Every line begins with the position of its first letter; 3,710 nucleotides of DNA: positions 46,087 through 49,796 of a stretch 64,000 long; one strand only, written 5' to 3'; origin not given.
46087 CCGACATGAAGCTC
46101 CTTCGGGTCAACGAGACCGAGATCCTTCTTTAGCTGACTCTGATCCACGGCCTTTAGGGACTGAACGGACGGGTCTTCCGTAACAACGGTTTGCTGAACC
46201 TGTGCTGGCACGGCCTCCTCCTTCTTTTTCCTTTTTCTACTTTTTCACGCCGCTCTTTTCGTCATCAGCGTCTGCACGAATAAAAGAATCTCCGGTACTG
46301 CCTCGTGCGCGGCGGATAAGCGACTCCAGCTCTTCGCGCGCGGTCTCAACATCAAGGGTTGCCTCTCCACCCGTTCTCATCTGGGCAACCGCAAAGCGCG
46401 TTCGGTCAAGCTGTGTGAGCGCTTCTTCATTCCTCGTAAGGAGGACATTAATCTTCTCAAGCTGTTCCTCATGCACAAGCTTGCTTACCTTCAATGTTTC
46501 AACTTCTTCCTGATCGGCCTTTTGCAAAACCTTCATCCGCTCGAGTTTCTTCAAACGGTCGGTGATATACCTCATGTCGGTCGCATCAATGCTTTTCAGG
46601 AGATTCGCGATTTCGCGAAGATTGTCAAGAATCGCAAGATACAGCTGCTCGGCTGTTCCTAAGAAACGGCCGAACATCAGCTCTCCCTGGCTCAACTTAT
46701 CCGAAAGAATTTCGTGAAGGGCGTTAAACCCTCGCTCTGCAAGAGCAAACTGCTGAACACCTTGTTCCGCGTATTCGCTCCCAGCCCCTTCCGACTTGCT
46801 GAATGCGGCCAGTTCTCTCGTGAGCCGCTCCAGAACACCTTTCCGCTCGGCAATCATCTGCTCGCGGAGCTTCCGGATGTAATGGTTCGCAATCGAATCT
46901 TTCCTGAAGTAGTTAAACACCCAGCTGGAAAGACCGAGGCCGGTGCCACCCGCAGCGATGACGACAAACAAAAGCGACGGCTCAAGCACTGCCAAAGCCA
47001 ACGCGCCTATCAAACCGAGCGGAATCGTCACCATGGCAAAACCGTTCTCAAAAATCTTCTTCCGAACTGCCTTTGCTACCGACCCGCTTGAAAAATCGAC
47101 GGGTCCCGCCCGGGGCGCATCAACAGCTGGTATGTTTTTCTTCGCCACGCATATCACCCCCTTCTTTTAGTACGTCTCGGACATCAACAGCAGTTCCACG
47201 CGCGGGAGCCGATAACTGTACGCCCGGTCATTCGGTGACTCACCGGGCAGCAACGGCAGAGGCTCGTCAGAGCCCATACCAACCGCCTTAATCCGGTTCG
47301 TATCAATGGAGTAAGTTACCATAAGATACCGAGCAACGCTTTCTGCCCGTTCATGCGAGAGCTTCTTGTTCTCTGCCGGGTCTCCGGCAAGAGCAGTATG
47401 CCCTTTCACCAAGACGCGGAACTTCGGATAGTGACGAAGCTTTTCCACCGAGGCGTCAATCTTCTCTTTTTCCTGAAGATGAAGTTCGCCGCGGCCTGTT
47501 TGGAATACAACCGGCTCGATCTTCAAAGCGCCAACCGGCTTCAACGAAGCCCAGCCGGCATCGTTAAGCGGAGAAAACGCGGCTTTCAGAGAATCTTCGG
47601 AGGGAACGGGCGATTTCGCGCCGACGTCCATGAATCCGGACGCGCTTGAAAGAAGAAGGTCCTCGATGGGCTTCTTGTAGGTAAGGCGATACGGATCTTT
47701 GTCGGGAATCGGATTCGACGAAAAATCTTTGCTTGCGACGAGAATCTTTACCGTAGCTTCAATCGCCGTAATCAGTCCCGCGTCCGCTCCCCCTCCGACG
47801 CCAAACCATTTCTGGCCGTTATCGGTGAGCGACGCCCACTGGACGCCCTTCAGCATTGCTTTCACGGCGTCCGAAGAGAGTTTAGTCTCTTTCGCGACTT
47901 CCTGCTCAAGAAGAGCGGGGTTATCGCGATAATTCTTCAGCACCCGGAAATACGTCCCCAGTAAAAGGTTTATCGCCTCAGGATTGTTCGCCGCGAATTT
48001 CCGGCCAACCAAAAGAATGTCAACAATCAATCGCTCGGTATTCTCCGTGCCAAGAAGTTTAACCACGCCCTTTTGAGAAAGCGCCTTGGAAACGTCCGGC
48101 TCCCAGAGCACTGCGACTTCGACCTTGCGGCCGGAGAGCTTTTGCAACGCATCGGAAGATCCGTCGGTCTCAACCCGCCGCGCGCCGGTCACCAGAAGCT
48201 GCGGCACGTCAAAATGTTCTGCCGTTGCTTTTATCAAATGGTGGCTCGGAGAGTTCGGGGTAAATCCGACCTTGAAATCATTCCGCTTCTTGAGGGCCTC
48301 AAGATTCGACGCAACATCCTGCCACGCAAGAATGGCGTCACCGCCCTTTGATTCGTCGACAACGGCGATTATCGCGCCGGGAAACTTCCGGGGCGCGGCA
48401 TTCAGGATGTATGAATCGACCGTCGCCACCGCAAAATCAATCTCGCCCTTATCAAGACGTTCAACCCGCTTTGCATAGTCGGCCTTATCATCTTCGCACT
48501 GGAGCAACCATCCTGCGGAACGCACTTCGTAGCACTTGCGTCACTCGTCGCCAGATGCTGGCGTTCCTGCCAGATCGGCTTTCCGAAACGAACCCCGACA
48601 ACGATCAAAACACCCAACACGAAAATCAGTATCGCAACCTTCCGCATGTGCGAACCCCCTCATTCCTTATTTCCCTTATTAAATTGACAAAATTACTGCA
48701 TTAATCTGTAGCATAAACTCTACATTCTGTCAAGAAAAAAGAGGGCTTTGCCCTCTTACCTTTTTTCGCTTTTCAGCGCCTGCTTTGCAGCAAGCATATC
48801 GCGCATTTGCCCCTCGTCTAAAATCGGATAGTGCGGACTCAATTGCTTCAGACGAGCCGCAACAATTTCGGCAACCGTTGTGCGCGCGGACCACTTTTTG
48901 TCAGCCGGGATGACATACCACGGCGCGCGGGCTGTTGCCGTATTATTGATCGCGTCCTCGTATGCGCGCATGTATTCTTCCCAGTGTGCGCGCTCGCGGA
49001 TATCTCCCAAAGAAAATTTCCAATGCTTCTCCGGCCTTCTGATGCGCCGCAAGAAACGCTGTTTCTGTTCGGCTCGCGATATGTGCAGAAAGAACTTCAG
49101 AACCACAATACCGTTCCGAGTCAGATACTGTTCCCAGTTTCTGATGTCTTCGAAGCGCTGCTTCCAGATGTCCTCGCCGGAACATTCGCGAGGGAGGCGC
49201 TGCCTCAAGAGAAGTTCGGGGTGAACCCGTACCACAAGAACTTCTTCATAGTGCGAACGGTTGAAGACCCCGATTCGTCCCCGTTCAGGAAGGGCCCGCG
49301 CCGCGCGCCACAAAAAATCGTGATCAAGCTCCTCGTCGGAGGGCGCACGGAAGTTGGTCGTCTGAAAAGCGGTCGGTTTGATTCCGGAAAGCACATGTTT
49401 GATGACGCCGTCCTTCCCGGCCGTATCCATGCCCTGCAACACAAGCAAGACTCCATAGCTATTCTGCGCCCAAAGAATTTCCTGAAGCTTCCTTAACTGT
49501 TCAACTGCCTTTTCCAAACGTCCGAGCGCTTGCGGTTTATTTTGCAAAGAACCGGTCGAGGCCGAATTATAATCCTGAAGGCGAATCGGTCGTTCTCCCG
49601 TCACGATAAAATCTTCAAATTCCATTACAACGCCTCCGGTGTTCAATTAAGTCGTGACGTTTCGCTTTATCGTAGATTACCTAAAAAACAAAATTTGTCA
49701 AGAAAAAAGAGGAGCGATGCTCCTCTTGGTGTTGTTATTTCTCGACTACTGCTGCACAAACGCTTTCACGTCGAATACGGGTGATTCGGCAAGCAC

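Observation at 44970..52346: Co-directional stress-response-like island: TelA-like, XpaC-like, PPK2, VWA lipoprotein and two OmpA-anchored substrate-binding paralogues attached to an ABC transporter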

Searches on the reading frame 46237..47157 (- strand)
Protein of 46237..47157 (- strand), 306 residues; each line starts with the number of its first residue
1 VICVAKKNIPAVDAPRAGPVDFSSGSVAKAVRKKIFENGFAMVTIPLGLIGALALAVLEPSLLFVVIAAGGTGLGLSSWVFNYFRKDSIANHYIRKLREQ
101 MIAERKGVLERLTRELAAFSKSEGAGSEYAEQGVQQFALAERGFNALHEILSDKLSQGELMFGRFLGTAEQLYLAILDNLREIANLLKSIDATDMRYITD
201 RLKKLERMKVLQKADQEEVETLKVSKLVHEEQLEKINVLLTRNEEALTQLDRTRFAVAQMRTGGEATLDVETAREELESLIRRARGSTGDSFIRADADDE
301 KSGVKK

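Call 3: search_protein_families(library=pfam, proteins=[window:46237-47157:-], max_evalue=0.01)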
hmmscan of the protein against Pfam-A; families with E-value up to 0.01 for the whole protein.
window:46237-47157:- (306 aa): 0 families

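Call 7: search_protein_families(library=ncbifam, proteins=[window:46237-47157:-], max_evalue=0.01)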
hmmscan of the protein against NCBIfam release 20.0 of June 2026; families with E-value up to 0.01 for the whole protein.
window:46237-47157:- (306 aa): 0 families

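Call 8: search_protein_families(library=padloc, proteins=[window:46237-47157:-], max_evalue=0.01)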
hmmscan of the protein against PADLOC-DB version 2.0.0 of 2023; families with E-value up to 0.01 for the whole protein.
window:46237-47157:- (306 aa): 0 families

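Call 21: find_homologous_proteins(query=window:46237-47157:-)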
Query window:46237-47157:- (306 aa): 8 proteins with E <= 0.001 among 7647 candidates.
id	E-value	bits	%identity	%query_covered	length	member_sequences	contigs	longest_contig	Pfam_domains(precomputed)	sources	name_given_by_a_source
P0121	5.6e-186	634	100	99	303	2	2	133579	-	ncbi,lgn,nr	ncbi:MAG: hypothetical protein HYW90_02180 [Candidatus Sungbacteria bacterium]|nr:hypothetical prote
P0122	1.7e-95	338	59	94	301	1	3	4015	-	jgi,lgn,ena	-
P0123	5.5e-63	231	46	93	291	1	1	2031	-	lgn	-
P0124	7.7e-62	227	47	88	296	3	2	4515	-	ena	-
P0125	2.7e-44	170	39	87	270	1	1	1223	-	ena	-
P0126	3.8e-41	160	39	81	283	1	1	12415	-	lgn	-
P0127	3.0e-33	134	33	85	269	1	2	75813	-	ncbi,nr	ncbi:MAG: hypothetical protein HQK50_17010 [Oligoflexia bacterium]|nr:hypothetical protein [Oligofle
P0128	5.5e-31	126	36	67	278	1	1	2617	-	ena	-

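Call 26: find_encoding_contigs(protein=P0121, flank=10000, max_places=4)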
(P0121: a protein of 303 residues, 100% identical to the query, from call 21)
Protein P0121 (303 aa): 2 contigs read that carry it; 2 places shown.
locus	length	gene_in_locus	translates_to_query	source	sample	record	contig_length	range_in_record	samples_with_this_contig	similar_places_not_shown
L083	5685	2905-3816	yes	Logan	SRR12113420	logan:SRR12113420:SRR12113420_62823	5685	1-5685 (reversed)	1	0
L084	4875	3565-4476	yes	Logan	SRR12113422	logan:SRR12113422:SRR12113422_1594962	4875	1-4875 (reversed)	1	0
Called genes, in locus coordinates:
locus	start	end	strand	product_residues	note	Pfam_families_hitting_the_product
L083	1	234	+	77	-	?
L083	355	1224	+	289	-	PF03976:PPK2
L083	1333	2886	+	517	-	PF00691:OmpA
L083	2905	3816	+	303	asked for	-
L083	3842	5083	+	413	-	PF05816:TelA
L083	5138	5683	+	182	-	?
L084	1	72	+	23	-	?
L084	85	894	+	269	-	PF00092:VWA, PF13519:VWA_2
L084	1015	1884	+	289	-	PF03976:PPK2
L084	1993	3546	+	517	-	PF00691:OmpA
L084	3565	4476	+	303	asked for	-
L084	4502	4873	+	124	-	?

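Call 37: search_protein_families(library=pfam, alignment_id=A2, max_evalue=10)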
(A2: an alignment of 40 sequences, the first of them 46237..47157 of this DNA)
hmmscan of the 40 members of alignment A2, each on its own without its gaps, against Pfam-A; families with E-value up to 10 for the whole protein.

A. member 1, window:46237-47157:- (306 aa): 3 families
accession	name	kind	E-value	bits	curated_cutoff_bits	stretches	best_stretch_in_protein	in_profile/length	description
PF10802.14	DUF2540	-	0.049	14.1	25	1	185-232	3-52/75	Protein of unknown function (DUF2540)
PF09077.16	Phage-MuB_C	-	0.051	13.9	25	1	210-267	8-64/78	Mu B transposition protein, C terminal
PF03961.19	FapA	-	4.2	7.3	31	1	177-259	155-239/272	Flagellar Assembly Protein A beta solenoid domain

B. families by the number of members that match (of 40 scanned): 160 families (the first 25 are shown)
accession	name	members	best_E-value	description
PF00261.25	Tropomyosin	7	0.00075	Tropomyosin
PF16326.10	ABC_tran_CTD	6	0.001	ABC transporter C-terminal domain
PF05266.19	DUF724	6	0.58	Protein of unknown function (DUF724)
PF15898.10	PRKG1_interact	5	0.034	cGMP-dependent protein kinase interacting domain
PF05531.17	NPV_P10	5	0.25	Nucleopolyhedrovirus P10 protein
PF01277.22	Oleosin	4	0.0023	Oleosin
PF24611.2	Spectrin_Anc-1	4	0.008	Nuclear anchorage protein 1, spectrin-like repeat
PF11932.13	DUF3450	3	0.016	Protein of unknown function (DUF3450)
PF01920.25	Prefoldin_2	3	0.031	Prefoldin subunit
PF10241.14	KxDL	3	0.12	Uncharacterized conserved protein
PF23432.1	DUF7118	2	0.00014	Domain of unknown function (DUF7118)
PF13990.11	YjcZ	2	0.0015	YjcZ-like protein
PF23203.1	KIF21A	2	0.004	KIF21A-like domain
PF06730.16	FAM92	2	0.0064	FAM92 protein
PF09983.15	JetD_C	2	0.025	Wadjet protein JetD, C-terminal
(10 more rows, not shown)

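Call 46: search_protein_representatives(alignment_id=A3)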
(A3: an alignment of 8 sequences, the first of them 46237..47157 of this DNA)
Query: 8 sequences, 283 profile positions. Proteins with E-value up to 0.001 (for the whole library): 1107; up to 1e-10: 776; up to 1e-30: 351. The best 150 are listed.
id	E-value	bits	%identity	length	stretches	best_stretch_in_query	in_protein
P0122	1.1e-114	398.8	-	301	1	4-282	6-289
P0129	3.8e-95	334.7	-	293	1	7-279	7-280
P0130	4.1e-90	318.2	-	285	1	1-279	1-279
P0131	4.1e-90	318.2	-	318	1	5-277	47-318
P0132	1.9e-89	316.0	-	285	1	13-280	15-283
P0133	4.3e-89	314.8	-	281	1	4-279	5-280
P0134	1.8e-88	312.8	-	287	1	6-281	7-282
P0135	5.5e-87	307.9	-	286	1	6-280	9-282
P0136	1.1e-86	307.0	-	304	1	8-281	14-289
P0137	2.4e-86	305.8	-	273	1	12-279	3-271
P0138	2.6e-86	305.7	-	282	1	7-280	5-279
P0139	1.5e-85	303.2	-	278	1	8-280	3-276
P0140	8.3e-85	300.8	-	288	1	1-281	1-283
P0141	8.5e-85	300.7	-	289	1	6-280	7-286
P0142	9.4e-84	297.3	-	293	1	3-281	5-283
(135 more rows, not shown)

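Call 51: predict_structure(alignment_id=A3)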
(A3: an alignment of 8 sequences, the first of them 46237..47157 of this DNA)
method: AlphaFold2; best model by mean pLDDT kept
length: 306 residues; sequences in the alignment: 8
mean_pLDDT: 73.8   pTM: 0.61
mean pLDDT of the five models: 73.8, 71.0, 70.9, 68.4, 64.5
residues with pLDDT >= 90: 50; 70-90: 153; 50-70: 64; < 50: 39
segments of 3 or more residues with pLDDT < 50: 1-18, 287-306
pLDDT, mean of each block of 10 residues (from residue 1): 34 42 73 66 56 60 65 65 74 80 80 80 77 89 89 79 83 88 89 88 91 92 92 92 89 83 62 78 61 40 40
secondary structure, 60 per line:
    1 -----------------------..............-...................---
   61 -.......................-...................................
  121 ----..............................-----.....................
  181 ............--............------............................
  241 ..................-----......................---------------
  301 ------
elements in order: H24-37 H39-57 H62-84 H86-120 H125-154 H160-192 H195-206 H213-258 H264-285

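Call 72: search_protein_families(library=ncbifam, proteins=[L083:1333-2886:+], max_evalue=0.001)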
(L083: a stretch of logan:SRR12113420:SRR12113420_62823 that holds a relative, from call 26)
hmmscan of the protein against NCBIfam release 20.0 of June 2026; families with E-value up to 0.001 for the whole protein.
L083:1333-2886:+ (517 aa): 26 families (the best 25 are shown)
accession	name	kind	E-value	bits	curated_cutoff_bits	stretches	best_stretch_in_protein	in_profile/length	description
NF053611.1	YiaD_Gzip_OmpA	equivalog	2.6e-16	60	175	1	404-488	104-187/206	YiaD family glycine zipper/OmpA-like lipoprotein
NF053612.1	anchor_PA1041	equivalog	8.6e-13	48.8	250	1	403-488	132-216/236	PA1041 family peptidoglycan-binding anchor lipoprotein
NF053585.1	OMP_LP_YfiB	equivalog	2.4e-10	40.5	128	1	402-488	56-141/163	outer membrane lipoprotein YfiB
NF053613.1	OMP_toxin_LptF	equivalog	2.8e-10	40.3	400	1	403-503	142-239/256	lipotoxin F family OmpA-related lipoprotein LptF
NF052230.1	T9SS_PorE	exception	3.4e-10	38.8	600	1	344-487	462-599/648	PorE family type IX secretion system protein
NF045788.1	Omp38Acinit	equivalog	4e-10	39.3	500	1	404-488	243-327/354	outer membrane protein Omp38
TIGR01728.1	SsuA_fam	subfamily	2.8e-09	36.6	163.5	1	82-298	40-250/290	aliphatic sulfonate ABC transporter substrate-binding protein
NF007804.1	PRK10510.1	equivalog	3.7e-09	36.3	307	1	425-488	135-197/219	OmpA family lipoprotein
TIGR03427.1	ABC_peri_uca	equivalog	1.5e-08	34.2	333.9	1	80-280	43-234/328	putative urea ABC transporter substrate-binding protein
TIGR02802.1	Pal_lipo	equivalog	3.8e-08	33.4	125.35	1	404-489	2-86/104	peptidoglycan-associated lipoprotein Pal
TIGR03789.1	pdsO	hypoth_equivalog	9.8e-08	32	152.2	1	404-488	141-224/243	sortase-associated OmpA-like protein PdsO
NF045787.1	OmpABordt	equivalog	2.4e-07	30.6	200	1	408-488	91-170/194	outer membrane protein OmpA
NF008071.1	PRK10808.1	equivalog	6.3e-07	29.1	277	1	404-488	233-318/358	porin OmpA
TIGR03350.1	type_VI_ompA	equivalog_domain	7.5e-07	29.2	139.8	1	405-500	33-128/137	type VI secretion system protein TssL, long form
NF006508.0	PRK08944.1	subfamily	1.4e-06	27.7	259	1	406-513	183-288/304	MotB family protein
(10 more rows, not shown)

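Call 101: search_solved_structures(query=A2, max_evalue=10, show_alignments=1)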
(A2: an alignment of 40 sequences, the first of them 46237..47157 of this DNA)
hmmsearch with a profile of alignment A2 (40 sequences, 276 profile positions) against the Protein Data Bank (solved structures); distinct sequences matched with E-value up to 10: 12.
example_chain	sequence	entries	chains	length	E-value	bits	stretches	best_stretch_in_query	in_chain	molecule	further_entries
2etd_A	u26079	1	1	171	0.15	14.5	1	181-270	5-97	lemA protein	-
9c2h_B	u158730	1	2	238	0.21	14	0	69-113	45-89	Antibody Fab NP3-B4 Heavy Chain (variable region)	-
3d3q_A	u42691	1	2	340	0.32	13.4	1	59-117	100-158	tRNA delta(2)-isopentenylpyrophosphate transferase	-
1b8g_A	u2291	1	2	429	0.44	13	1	30-108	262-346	PROTEIN (1-AMINOCYCLOPROPANE-1-CARBOXYLATE SYNTHASE)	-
1m4n_A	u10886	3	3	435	0.45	13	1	30-108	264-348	1-aminocyclopropane-1-carboxylate synthase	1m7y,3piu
1ynu_A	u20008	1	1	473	0.51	12.8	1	30-108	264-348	1-aminocyclopropane-1-carboxylate synthase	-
6gj1_D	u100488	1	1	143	0.56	12.6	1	151-172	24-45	TssE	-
6otn_A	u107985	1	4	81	1.1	11.7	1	178-226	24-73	Tropomyosin alpha-3 chain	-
9evs_N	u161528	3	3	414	1.6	11.2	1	79-138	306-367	uS15m | Small ribosomal subunit protein uS15c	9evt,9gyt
6dzr_H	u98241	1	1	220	2.6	10.4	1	69-115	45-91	h38c2 heavy chain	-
6u85_H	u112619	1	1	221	2.7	10.4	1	69-115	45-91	Antibody Fab heavy chain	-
7tus_A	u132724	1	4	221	2.8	10.3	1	69-115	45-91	Antibody Heavy Chain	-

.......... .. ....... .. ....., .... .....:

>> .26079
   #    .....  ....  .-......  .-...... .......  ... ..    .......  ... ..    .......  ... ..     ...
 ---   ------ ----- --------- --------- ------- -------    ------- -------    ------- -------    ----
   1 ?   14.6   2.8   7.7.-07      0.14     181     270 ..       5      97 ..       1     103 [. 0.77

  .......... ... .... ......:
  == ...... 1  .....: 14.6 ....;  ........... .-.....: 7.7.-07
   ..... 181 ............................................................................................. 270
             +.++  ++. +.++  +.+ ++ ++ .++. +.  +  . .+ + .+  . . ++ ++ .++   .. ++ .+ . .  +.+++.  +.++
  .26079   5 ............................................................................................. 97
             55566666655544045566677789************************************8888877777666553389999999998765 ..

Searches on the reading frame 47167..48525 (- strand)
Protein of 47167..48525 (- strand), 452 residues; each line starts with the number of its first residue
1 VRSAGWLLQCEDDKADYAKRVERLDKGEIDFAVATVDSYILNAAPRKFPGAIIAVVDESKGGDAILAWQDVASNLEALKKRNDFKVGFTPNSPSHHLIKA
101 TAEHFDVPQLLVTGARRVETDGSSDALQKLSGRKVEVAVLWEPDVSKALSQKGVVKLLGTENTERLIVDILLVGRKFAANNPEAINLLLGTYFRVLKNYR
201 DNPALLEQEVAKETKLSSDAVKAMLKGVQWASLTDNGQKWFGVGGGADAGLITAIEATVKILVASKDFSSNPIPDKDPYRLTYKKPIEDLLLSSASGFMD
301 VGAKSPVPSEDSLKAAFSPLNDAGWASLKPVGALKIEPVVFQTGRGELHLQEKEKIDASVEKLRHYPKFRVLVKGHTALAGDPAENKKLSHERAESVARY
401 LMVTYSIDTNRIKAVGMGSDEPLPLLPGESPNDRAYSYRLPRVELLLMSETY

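Call 3: search_protein_families(library=pfam, proteins=[window:47167-48525:-], max_evalue=0.01)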
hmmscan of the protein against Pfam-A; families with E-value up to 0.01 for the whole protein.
window:47167-48525:- (452 aa): 1 family
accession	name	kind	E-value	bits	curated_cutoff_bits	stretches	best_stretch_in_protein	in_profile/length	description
PF00691.25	OmpA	-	6.2e-14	52.6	27.2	1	341-423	2-85/98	OmpA family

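Call 7: search_protein_families(library=ncbifam, proteins=[window:47167-48525:-], max_evalue=0.01)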
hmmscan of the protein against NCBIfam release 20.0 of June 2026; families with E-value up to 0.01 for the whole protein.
window:47167-48525:- (452 aa): 30 families (the best 25 are shown)
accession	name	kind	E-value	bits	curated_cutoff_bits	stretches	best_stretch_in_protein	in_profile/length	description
NF053611.1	YiaD_Gzip_OmpA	equivalog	2.1e-16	60.3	175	1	339-423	104-187/206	YiaD family glycine zipper/OmpA-like lipoprotein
NF053612.1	anchor_PA1041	equivalog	6.8e-13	49.1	250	1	338-423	132-216/236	PA1041 family peptidoglycan-binding anchor lipoprotein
NF053585.1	OMP_LP_YfiB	equivalog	2e-10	40.8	128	1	337-423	56-141/163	outer membrane lipoprotein YfiB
NF053613.1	OMP_toxin_LptF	equivalog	2.2e-10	40.7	400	1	338-438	142-239/256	lipotoxin F family OmpA-related lipoprotein LptF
NF052230.1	T9SS_PorE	exception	2.7e-10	39.2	600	1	279-422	462-599/648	PorE family type IX secretion system protein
NF045788.1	Omp38Acinit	equivalog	3.9e-10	39.3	500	1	339-423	243-327/354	outer membrane protein Omp38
TIGR01728.1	SsuA_fam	subfamily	2.7e-09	36.6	163.5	1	17-233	40-250/290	aliphatic sulfonate ABC transporter substrate-binding protein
NF007804.1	PRK10510.1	equivalog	3.1e-09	36.5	307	1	360-423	135-197/219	OmpA family lipoprotein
TIGR03427.1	ABC_peri_uca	equivalog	8e-09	35.1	333.9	1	15-216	43-235/328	putative urea ABC transporter substrate-binding protein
TIGR02802.1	Pal_lipo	equivalog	3.1e-08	33.7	125.35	1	339-424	2-86/104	peptidoglycan-associated lipoprotein Pal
TIGR03789.1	pdsO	hypoth_equivalog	7.8e-08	32.3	152.2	1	339-423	141-224/243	sortase-associated OmpA-like protein PdsO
NF045787.1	OmpABordt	equivalog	2.1e-07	30.8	200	1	342-423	90-170/194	outer membrane protein OmpA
NF008071.1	PRK10808.1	equivalog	5.4e-07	29.3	277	1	339-423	233-318/358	porin OmpA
TIGR03350.1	type_VI_ompA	equivalog_domain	5.7e-07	29.6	139.8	1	340-435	33-128/137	type VI secretion system protein TssL, long form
NF006508.0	PRK08944.1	subfamily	1.2e-06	28.1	259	1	341-448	183-288/304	MotB family protein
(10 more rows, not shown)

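Call 8: search_protein_families(library=padloc, proteins=[window:47167-48525:-], max_evalue=0.01)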
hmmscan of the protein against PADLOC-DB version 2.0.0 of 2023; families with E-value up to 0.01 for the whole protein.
window:47167-48525:- (452 aa): 1 family
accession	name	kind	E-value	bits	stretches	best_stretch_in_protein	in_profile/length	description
PDLC00609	ZorB1|ZorB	-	5.1e-05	20.9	1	370-403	135-168/232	MotB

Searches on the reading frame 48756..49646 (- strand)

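Call 3: search_protein_families(library=pfam, proteins=[window:48756-49646:-], max_evalue=0.01)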
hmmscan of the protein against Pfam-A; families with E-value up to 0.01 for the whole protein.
window:48756-49646:- (296 aa): 1 family
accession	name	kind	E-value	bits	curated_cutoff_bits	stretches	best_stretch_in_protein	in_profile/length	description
PF03976.20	PPK2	-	4.2e-63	213.4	22.3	1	43-268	10-223/229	Polyphosphate kinase 2 (PPK2)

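Call 7: search_protein_families(library=ncbifam, proteins=[window:48756-49646:-], max_evalue=0.01)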
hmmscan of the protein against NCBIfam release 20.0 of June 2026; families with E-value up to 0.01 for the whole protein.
window:48756-49646:- (296 aa): 5 families
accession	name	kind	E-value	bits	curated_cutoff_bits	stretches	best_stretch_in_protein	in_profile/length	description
NF042973.1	ADPpolyPPhtase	equivalog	2.6e-110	368.1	450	1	10-290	3-284/285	ADP-polyphosphate phosphotransferase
TIGR03709.1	PPK2_rel_1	subfamily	1.1e-109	365.7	247.2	1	11-279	2-259/264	PPK2 family polyphosphate kinase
TIGR03708.1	poly_P_AMP_trns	equivalog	1.9e-52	178.5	547.65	1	43-267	278-490/493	polyphosphate:AMP phosphotransferase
NF050016.1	PolyPhAMPPhtase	equivalog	4.1e-42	144.4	800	1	53-269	268-469/472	polyphosphate:AMP phosphotransferase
TIGR03707.1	PPK2_P_aer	equivalog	1.3e-41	142.8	301.8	1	45-263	12-218/230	polyphosphate kinase 2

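Call 8: search_protein_families(library=padloc, proteins=[window:48756-49646:-], max_evalue=0.01)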
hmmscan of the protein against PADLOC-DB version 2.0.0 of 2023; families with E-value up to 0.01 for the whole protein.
window:48756-49646:- (296 aa): 0 families
